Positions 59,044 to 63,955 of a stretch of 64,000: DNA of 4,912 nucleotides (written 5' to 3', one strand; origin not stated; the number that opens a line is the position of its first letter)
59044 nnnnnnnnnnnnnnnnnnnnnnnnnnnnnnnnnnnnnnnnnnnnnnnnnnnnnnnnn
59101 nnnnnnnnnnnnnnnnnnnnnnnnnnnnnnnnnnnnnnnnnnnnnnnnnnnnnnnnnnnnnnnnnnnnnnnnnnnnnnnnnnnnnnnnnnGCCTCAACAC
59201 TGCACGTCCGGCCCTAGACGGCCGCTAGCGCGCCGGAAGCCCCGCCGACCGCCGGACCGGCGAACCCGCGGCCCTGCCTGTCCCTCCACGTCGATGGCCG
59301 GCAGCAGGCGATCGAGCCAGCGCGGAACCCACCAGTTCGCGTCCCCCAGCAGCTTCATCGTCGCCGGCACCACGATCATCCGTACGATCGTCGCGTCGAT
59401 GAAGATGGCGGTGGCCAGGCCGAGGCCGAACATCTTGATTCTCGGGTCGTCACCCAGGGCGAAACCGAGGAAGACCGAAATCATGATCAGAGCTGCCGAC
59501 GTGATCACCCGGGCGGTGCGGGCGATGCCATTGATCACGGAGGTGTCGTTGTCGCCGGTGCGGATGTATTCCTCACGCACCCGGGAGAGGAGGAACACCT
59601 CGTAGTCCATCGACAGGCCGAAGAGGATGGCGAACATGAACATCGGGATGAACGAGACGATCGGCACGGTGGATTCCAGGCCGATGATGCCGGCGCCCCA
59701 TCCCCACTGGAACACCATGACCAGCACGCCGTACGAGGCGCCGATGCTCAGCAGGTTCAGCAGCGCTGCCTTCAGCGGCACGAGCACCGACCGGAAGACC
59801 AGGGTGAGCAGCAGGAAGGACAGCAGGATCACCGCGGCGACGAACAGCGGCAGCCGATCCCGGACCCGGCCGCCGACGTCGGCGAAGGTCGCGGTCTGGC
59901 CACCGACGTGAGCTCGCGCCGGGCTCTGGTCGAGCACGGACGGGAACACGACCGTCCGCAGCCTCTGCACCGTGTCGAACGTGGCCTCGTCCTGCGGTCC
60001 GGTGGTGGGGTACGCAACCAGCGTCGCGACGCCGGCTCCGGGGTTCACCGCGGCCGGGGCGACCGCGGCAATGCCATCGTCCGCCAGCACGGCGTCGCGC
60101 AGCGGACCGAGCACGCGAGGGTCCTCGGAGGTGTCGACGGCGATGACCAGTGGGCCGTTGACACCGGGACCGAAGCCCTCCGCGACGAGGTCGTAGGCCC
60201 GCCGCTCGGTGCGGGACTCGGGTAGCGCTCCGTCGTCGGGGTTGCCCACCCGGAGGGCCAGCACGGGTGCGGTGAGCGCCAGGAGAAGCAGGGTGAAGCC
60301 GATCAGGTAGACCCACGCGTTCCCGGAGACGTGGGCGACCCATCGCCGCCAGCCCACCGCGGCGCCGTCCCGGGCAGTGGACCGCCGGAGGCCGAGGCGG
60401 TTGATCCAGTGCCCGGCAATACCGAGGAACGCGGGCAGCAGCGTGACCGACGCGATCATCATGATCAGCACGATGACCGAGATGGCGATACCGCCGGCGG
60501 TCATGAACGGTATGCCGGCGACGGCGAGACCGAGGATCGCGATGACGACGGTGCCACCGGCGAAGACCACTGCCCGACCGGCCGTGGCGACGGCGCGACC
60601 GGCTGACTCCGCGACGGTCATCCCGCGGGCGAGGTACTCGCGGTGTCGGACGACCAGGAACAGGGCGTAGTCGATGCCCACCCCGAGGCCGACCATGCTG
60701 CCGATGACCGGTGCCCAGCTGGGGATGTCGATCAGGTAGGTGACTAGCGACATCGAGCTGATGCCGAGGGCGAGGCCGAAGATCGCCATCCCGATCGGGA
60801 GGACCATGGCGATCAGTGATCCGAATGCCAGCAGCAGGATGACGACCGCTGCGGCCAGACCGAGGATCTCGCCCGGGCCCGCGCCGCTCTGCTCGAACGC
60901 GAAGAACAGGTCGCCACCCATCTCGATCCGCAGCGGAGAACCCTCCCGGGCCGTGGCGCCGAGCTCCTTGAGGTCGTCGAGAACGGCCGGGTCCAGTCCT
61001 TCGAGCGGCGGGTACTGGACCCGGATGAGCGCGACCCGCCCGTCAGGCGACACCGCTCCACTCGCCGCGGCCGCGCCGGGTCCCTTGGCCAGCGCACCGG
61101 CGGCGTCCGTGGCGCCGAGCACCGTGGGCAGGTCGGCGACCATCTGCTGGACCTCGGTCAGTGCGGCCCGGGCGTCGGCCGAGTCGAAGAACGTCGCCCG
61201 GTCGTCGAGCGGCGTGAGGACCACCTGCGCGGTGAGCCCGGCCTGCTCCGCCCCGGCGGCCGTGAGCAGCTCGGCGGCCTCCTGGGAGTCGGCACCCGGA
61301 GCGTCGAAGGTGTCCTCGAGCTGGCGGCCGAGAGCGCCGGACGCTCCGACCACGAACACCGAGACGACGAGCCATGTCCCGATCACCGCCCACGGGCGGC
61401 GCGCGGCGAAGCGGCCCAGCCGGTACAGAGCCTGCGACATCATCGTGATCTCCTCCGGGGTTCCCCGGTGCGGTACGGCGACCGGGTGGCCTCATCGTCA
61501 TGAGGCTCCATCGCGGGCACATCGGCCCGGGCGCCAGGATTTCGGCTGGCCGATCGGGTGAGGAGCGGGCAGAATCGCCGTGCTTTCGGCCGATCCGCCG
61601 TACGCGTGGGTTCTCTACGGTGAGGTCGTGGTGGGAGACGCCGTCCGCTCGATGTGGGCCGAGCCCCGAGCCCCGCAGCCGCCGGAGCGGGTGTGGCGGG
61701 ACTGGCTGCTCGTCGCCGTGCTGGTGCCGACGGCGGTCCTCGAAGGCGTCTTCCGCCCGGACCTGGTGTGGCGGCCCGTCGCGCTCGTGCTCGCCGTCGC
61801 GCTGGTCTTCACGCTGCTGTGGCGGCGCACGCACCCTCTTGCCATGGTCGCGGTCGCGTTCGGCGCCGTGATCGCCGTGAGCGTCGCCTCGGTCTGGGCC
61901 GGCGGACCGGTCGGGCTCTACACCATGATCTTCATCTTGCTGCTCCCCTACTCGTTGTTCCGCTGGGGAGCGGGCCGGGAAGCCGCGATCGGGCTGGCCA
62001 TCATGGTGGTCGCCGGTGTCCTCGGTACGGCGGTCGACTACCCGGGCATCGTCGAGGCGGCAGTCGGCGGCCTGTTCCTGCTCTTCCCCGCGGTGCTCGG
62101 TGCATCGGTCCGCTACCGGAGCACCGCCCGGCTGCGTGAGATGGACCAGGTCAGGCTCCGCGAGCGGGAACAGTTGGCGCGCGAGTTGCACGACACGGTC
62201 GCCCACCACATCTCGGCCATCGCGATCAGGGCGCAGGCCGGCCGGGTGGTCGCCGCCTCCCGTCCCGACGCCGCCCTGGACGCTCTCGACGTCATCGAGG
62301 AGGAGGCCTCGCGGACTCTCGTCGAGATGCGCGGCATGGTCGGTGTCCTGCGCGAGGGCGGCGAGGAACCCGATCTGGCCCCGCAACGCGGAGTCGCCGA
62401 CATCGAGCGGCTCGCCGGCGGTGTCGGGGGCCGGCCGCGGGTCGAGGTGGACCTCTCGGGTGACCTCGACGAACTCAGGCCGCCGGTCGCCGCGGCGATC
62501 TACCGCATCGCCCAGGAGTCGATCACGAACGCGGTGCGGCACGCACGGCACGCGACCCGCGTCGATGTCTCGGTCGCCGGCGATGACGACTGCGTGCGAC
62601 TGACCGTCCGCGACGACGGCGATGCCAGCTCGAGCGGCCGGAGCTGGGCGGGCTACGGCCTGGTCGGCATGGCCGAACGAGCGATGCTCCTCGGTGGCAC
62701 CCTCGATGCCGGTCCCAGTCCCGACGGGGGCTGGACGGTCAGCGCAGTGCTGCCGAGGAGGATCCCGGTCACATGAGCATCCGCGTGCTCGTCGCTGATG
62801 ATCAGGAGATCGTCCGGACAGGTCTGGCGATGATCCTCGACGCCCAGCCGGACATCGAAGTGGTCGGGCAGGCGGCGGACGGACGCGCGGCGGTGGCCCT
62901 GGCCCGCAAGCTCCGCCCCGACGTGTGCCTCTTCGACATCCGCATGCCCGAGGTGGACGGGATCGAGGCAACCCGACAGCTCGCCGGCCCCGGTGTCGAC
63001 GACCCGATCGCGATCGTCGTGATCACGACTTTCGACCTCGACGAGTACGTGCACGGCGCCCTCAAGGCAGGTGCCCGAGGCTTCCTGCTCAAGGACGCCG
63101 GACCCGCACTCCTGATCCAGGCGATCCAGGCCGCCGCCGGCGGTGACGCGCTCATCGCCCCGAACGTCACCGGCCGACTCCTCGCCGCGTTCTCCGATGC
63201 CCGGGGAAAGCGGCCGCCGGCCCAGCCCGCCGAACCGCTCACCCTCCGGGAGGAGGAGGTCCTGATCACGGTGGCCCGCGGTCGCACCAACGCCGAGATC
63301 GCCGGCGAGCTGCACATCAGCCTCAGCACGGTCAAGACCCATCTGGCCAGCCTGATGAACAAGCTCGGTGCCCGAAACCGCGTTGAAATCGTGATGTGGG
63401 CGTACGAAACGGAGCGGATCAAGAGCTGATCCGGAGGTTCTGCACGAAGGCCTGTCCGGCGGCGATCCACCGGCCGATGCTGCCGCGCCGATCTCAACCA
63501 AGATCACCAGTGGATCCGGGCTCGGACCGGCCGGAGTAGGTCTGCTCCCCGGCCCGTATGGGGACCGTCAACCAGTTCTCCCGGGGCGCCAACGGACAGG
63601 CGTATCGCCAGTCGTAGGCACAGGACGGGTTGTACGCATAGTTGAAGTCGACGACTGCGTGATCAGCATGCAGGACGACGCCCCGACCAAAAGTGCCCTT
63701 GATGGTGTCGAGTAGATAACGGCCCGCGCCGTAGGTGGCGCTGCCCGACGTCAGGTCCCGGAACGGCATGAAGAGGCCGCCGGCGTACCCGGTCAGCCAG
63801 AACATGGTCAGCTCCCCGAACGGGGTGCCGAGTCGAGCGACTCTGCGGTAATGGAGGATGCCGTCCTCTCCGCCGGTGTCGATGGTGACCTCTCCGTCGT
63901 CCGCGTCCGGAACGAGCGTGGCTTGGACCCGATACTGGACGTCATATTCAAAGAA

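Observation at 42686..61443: Run of 13 tightly packed minus-strand genes for an NRPS/PKS-independent pathway (LeuA paralogue, CoA-ester enzymes, AONS-like, GspS-like ligase) plus a SARP regulator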

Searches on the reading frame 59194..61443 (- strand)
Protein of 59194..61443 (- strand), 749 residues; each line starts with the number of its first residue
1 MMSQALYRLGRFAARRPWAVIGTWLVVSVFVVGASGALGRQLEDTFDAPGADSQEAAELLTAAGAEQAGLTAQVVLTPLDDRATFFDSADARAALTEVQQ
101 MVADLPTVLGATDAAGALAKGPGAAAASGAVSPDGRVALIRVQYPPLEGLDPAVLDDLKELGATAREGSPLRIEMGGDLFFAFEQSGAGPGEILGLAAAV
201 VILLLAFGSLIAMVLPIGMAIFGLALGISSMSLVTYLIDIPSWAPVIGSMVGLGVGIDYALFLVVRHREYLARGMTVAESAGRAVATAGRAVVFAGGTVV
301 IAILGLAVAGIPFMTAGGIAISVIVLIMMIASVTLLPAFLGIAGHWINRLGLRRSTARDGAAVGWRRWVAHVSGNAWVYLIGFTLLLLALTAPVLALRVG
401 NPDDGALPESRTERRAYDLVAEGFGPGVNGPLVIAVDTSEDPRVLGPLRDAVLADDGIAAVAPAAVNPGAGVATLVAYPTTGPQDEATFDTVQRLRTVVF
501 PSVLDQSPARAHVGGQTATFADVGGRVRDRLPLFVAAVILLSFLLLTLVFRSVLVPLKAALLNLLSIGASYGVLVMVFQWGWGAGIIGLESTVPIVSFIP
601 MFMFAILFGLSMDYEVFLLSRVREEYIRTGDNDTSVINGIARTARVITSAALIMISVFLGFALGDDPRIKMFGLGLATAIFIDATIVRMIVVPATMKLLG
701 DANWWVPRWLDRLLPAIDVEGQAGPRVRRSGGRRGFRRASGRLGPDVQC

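Call 6: search_protein_families(library=pfam, proteins=[window:59194-61443:-], max_evalue=0.01)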
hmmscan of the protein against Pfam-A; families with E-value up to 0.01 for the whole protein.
window:59194-61443:- (749 aa): 1 family
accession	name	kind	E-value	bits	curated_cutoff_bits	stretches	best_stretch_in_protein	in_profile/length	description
PF03176.21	MMPL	-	1e-76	258.5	20.5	2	47-373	3-327/333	MMPL family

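Call 89: search_protein_families(library=ncbifam, proteins=[window:59194-61443:-], max_evalue=0.00001)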
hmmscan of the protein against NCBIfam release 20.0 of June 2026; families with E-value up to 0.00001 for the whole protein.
window:59194-61443:- (749 aa): 3 families
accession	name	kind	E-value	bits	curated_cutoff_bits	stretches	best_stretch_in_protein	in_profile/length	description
NF052608.1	TrhMmycExpMmpL3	equivalog_domain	3.9e-66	224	1400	2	492-717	530-749/992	trehalose monomycolate exporter MmpL3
TIGR00833.1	actII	subfamily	2.2e-51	175.2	874.7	2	199-461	186-446/910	MMPL family RND transporter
TIGR00921.1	2A067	subfamily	4.8e-24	84.4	351.9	2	197-347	203-350/733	hydrophobe/amphiphile efflux-3 (HAE3) family transporter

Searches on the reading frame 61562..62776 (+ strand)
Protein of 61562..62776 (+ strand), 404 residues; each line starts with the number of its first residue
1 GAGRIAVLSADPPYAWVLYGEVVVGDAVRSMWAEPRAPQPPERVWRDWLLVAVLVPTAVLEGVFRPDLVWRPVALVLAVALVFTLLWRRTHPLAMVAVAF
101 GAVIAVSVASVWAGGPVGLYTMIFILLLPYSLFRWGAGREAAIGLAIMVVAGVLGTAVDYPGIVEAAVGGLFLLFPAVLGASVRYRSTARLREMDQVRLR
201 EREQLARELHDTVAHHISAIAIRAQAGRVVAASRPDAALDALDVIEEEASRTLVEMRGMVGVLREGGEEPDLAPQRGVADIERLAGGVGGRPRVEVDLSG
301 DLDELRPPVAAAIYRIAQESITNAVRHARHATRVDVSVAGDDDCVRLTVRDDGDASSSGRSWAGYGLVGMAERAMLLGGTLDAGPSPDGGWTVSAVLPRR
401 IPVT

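Call 6: search_protein_families(library=pfam, proteins=[window:61562-62776:+], max_evalue=0.01)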
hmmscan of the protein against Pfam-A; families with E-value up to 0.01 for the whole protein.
window:61562-62776:+ (404 aa): 4 families
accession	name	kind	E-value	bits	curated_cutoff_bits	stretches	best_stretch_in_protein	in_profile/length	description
PF07730.19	HisKA_3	-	3.1e-17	63.3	24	1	201-266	1-66/68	Histidine kinase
PF02518.31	HATPase_c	-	2.6e-10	41.2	26.4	1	311-400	4-110/111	Histidine kinase-, DNA gyrase B-, and HSP90-like ATPase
PF23539.1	DUF7134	-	1.3e-05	25.4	27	1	43-176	9-140/155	Domain of unknown function (DUF7134)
PF13581.12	HATPase_c_2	-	0.0002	21.8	27.4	1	312-355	31-77/127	Histidine kinase-like ATPase domain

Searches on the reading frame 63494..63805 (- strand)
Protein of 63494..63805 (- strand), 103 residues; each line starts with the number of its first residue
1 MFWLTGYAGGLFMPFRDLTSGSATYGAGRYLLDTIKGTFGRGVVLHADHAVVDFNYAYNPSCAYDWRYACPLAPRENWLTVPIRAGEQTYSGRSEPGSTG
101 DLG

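Call 6: search_protein_families(library=pfam, proteins=[window:63494-63805:-], max_evalue=0.01)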
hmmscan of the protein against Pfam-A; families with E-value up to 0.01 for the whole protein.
window:63494-63805:- (103 aa): 1 family
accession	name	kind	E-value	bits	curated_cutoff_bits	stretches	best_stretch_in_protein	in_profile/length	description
PF07920.16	DUF1684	-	1.4e-28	100.3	25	1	4-88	63-139/139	Protein of unknown function (DUF1684)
